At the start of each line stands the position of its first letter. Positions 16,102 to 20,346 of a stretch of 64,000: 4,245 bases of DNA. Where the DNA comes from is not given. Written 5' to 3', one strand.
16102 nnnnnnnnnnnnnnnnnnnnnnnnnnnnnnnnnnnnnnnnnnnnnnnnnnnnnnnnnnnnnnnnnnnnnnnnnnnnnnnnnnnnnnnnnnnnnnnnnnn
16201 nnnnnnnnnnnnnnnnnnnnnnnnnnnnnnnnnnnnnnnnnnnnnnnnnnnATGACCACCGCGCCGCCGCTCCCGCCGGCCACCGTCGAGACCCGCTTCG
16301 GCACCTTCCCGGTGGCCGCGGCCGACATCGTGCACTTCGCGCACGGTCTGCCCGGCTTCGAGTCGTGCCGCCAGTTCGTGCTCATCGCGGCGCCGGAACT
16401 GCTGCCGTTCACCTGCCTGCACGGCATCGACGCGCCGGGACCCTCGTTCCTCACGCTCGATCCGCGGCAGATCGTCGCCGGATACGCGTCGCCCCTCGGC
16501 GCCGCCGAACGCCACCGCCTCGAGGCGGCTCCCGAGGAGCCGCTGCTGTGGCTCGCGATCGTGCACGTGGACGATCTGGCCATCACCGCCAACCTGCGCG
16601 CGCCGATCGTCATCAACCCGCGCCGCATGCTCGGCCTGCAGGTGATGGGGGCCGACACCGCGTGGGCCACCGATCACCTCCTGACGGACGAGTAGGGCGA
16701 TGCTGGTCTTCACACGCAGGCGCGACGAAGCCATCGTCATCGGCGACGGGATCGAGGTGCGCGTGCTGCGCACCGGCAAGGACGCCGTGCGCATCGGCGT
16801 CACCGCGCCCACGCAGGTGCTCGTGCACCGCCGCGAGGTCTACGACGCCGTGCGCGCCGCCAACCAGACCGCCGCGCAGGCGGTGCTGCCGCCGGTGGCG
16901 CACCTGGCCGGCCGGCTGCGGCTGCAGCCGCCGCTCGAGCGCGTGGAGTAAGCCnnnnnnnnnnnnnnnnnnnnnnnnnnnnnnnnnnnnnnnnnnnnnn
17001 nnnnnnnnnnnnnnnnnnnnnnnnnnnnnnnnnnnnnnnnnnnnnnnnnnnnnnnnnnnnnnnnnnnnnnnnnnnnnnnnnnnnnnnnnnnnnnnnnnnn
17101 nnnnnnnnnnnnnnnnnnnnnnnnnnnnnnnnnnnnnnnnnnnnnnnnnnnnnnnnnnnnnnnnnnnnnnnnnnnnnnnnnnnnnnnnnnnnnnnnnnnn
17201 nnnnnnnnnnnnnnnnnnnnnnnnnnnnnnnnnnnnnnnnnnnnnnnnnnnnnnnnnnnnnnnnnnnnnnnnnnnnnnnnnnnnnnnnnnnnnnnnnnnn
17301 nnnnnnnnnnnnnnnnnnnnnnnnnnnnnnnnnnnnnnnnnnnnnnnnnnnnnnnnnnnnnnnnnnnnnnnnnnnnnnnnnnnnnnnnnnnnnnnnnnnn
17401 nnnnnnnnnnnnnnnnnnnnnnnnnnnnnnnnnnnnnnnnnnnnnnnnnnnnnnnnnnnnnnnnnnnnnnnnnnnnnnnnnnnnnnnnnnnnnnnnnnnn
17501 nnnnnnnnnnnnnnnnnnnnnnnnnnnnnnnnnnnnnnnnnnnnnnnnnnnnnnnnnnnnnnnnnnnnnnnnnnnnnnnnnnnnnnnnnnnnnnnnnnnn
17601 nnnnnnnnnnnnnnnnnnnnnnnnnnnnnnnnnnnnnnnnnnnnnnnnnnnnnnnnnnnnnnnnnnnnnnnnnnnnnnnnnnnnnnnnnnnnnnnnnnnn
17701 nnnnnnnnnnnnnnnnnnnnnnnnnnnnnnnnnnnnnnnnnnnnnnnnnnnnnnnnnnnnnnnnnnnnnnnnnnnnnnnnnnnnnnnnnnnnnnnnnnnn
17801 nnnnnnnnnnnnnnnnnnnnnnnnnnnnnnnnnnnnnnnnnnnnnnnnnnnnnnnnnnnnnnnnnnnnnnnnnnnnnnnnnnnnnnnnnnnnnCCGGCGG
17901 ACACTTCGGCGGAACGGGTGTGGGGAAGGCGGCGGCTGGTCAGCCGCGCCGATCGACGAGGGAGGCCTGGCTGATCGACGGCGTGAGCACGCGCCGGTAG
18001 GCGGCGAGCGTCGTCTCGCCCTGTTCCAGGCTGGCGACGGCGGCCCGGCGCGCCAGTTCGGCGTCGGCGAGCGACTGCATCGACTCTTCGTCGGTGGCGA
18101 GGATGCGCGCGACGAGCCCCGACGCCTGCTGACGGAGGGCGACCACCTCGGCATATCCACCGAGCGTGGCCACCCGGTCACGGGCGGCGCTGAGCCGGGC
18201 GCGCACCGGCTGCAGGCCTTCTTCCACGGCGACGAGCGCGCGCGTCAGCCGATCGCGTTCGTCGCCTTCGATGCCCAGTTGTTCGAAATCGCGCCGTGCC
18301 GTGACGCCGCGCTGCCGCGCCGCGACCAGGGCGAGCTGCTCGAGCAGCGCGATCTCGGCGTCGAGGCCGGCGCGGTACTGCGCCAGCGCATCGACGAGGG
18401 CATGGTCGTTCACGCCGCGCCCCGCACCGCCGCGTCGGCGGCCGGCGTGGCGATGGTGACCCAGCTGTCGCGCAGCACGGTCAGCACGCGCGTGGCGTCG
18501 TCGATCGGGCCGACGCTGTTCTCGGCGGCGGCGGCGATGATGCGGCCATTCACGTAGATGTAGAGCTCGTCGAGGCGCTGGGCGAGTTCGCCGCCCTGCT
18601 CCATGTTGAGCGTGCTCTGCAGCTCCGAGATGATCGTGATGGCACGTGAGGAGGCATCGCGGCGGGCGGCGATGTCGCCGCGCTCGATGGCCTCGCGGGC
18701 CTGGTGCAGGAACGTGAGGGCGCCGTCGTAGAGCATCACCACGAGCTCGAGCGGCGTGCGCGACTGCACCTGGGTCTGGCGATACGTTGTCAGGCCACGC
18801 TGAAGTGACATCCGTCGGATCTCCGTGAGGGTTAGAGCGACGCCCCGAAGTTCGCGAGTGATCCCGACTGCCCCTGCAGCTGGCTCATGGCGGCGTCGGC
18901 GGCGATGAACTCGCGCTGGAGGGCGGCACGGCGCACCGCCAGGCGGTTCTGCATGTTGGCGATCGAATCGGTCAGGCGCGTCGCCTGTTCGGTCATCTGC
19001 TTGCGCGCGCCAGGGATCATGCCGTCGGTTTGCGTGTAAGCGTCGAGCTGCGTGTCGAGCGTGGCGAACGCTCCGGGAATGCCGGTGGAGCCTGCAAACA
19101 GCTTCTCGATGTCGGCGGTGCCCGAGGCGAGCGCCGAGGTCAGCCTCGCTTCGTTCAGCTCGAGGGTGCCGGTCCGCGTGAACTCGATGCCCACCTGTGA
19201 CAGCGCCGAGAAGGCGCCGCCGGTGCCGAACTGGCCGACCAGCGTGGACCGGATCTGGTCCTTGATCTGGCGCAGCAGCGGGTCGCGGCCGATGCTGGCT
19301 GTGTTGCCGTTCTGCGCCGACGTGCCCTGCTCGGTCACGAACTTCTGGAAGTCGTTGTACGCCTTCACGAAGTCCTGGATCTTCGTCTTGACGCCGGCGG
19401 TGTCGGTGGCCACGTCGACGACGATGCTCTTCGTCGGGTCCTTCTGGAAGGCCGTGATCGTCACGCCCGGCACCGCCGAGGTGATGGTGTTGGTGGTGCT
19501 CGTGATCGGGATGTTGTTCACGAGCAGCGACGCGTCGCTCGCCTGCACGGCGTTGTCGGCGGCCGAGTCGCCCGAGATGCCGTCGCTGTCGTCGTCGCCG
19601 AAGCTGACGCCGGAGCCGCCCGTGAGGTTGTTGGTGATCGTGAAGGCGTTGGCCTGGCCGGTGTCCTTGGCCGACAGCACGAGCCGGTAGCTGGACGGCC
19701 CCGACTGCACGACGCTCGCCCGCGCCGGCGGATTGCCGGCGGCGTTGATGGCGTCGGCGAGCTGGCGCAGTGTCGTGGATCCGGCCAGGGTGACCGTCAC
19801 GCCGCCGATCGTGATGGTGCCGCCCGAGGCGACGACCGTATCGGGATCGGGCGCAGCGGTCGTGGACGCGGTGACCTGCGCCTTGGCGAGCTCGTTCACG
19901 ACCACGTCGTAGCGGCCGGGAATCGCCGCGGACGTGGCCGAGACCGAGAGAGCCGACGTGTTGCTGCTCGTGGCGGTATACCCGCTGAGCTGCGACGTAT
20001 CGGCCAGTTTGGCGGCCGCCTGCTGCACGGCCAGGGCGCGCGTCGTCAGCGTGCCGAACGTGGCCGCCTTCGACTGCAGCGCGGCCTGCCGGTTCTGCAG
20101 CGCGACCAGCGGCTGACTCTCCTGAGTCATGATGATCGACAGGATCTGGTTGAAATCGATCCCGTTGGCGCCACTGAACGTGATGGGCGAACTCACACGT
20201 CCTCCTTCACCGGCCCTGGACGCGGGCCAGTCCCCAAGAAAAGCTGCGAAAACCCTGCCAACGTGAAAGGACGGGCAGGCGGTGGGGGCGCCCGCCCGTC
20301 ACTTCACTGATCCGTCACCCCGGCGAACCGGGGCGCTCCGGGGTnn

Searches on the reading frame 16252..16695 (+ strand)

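Call 31: search_protein_families(library=pfam, proteins=[window:16252-16695:+], max_evalue=0.001)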
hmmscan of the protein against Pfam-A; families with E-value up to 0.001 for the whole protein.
window:16252-16695:+ (147 aa): 1 family
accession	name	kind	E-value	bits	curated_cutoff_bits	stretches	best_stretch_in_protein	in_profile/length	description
PF02623.20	FliW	-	1.7e-24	86.4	25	1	28-143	2-121/122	FliW protein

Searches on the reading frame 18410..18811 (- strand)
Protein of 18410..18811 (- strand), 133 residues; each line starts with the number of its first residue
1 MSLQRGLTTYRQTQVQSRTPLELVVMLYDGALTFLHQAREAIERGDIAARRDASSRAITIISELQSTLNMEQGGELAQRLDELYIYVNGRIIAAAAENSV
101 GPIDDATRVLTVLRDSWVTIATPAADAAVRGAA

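Call 31: search_protein_families(library=pfam, proteins=[window:18410-18811:-], max_evalue=0.001)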
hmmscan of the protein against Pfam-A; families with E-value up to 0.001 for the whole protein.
window:18410-18811:- (133 aa): 1 family
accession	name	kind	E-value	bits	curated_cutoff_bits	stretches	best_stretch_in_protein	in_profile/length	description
PF02561.19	FliS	-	2.4e-37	128.2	26.7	1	8-120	2-114/115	Flagellar protein FliS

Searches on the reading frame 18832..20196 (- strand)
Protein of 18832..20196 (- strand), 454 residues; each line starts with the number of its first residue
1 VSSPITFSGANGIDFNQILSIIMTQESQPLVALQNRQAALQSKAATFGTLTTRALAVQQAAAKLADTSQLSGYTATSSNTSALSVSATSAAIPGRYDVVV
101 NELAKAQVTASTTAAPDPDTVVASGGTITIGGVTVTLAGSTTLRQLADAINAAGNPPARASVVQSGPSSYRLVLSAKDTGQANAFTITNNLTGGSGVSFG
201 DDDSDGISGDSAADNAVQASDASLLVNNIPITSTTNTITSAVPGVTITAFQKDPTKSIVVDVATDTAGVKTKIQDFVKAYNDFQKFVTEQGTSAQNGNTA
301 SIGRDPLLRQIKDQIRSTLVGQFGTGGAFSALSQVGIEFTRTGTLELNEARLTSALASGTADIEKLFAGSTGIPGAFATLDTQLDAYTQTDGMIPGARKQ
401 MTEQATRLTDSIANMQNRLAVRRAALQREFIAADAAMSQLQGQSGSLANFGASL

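Call 31: search_protein_families(library=pfam, proteins=[window:18832-20196:-], max_evalue=0.001)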
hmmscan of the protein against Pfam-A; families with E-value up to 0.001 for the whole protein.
window:18832-20196:- (454 aa): 3 families
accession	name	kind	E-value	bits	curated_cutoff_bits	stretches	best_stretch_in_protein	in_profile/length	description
PF07195.17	FliD_C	-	1.6e-43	149.3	25.4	1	219-441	1-235/236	Flagellar hook-associated protein 2 C-terminus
PF02465.23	FliD_N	-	1.3e-18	67.8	24.8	1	12-107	2-97/97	Flagellar hook-associated protein 2 N-terminus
PF07196.18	Flagellin_IN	-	1.7e-06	28.5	22.7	1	127-178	10-55/55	Flagellin hook IN motif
